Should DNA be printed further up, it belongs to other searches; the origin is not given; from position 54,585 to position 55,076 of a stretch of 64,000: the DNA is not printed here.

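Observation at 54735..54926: The 63-aa ORF: coding signature and unusual composition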

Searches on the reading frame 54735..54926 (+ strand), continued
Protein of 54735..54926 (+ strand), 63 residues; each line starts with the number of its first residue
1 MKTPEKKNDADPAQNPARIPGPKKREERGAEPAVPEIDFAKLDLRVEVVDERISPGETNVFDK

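Call 76: search_protein_families(library=pfam, proteins=[L068:862-2118:-, L068:2379-3710:-, L068:3772-4857:-, L068:10161-12365:-, L068:12934-13944:+, L068:13959-15125:+, L068:15122-17206:+, L077:10293-11822:+, L077:12002-13714:-, L077:2194-3492:+], max_evalue=0.001)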
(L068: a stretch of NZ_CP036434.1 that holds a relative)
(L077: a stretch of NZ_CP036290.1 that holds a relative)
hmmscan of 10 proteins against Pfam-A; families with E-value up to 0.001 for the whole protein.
L068:862-2118:- (418 aa): 2 families
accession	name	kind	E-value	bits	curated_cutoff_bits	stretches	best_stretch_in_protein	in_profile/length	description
PF13566.11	DUF4130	-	4.6e-35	121.3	27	1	9-170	2-146/146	Domain of unknown function (DUF4130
PF03167.25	UDG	-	1.2e-29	103.7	24.3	1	238-402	2-134/141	Uracil DNA glycosylase superfamily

L068:2379-3710:- (443 aa): 2 families
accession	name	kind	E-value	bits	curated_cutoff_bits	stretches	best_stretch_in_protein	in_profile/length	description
PF04055.27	Radical_SAM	-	2.3e-09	38.1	29.5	1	61-197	2-138/166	Radical SAM superfamily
PF12836.13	HHH_3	-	0.00093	19.7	27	0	348-377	6-35/65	Helix-hairpin-helix motif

L068:3772-4857:- (361 aa): 0 families

L068:10161-12365:- (734 aa): 2 families
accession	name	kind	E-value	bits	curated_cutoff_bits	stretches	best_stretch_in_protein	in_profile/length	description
PF02518.31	HATPase_c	-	4.1e-14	53.4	26.4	1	525-634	2-109/111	Histidine kinase-, DNA gyrase B-, and HSP90-like ATPase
PF00672.30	HAMP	-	2.5e-06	28.2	25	1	304-356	1-52/53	HAMP domain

L068:12934-13944:+ (336 aa): 5 families
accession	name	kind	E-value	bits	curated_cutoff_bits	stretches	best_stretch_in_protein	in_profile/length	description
PF07726.17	AAA_3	-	1.1e-53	181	27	1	28-166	1-131/131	ATPase family associated with various cellular activities (AAA)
PF17863.7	AAA_lid_2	-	2.2e-18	66.2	22.7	1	256-303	11-59/74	AAA lid domain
PF07728.20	AAA_5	-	1.8e-08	34.9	22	1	28-164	1-139/139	AAA domain (dynein-related subfamily)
PF00004.35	AAA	-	0.00018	22.4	21.2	1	34-136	6-99/131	ATPase family associated with various cellular activities (AAA)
PF01078.27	Mg_chelatase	-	0.00028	20.8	20.3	0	9-47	5-43/207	Magnesium chelatase, subunit ChlI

L068:13959-15125:+ (388 aa): 0 families

L068:15122-17206:+ (694 aa): 2 families
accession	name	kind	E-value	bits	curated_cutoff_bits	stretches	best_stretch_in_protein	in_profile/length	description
PF01841.26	Transglut_core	-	8e-20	71.6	23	1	366-479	2-107/108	Transglutaminase-like superfamily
PF11992.13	TgpA_N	-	0.0006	19.3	30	1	196-231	217-251/333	TgpA N-terminal domain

L077:10293-11822:+ (509 aa): 3 families
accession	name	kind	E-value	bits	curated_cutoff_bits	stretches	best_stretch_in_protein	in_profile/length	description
PF13768.12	VWA_3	-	8.6e-13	49.1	27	1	363-503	18-152/155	von Willebrand factor type A domain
PF13519.12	VWA_2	-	1.1e-08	36.1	27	1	335-456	1-106/107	von Willebrand factor type A domain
PF00092.34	VWA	-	2.7e-08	34.7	23.8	1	335-505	2-160/174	von Willebrand factor type A domain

L077:12002-13714:- (570 aa): 6 families
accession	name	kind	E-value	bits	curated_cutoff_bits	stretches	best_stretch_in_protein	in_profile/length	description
PF00350.29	Dynamin_N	-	3.4e-11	43.9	27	1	57-96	1-39/168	Dynamin family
PF01926.29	MMR_HSR1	-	2.2e-05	24.9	21.9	1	57-163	2-85/113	50S ribosome-binding GTPase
PF00005.33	ABC_tran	-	4.4e-05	24.5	25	1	56-84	13-41/137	ABC transporter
PF03193.22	RsgA_GTPase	-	6.6e-05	23.2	30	1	49-84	101-137/174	RsgA GTPase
PF25199.1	nSTAND_NTPase5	-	0.0001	22.6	34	1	26-75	14-62/145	Novel STAND NTPase 5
PF00437.27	T2SSE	-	0.00021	20.5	24.9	1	42-76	132-164/370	Type II/IV secretion system protein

L077:2194-3492:+ (432 aa): 0 families

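Call 86: search_protein_families(library=ncbifam, alignment_id=A2, max_evalue=1)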
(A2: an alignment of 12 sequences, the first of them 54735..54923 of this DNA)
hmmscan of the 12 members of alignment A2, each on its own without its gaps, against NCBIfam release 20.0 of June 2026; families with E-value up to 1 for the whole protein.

A. member 1, window:54735-54923:+ (63 aa): 0 families

B. families by the number of members that match (of 12 scanned): 1 family
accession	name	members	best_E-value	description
TIGR04354.1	amphi-Trp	1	0.015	amphi-Trp domain-containing protein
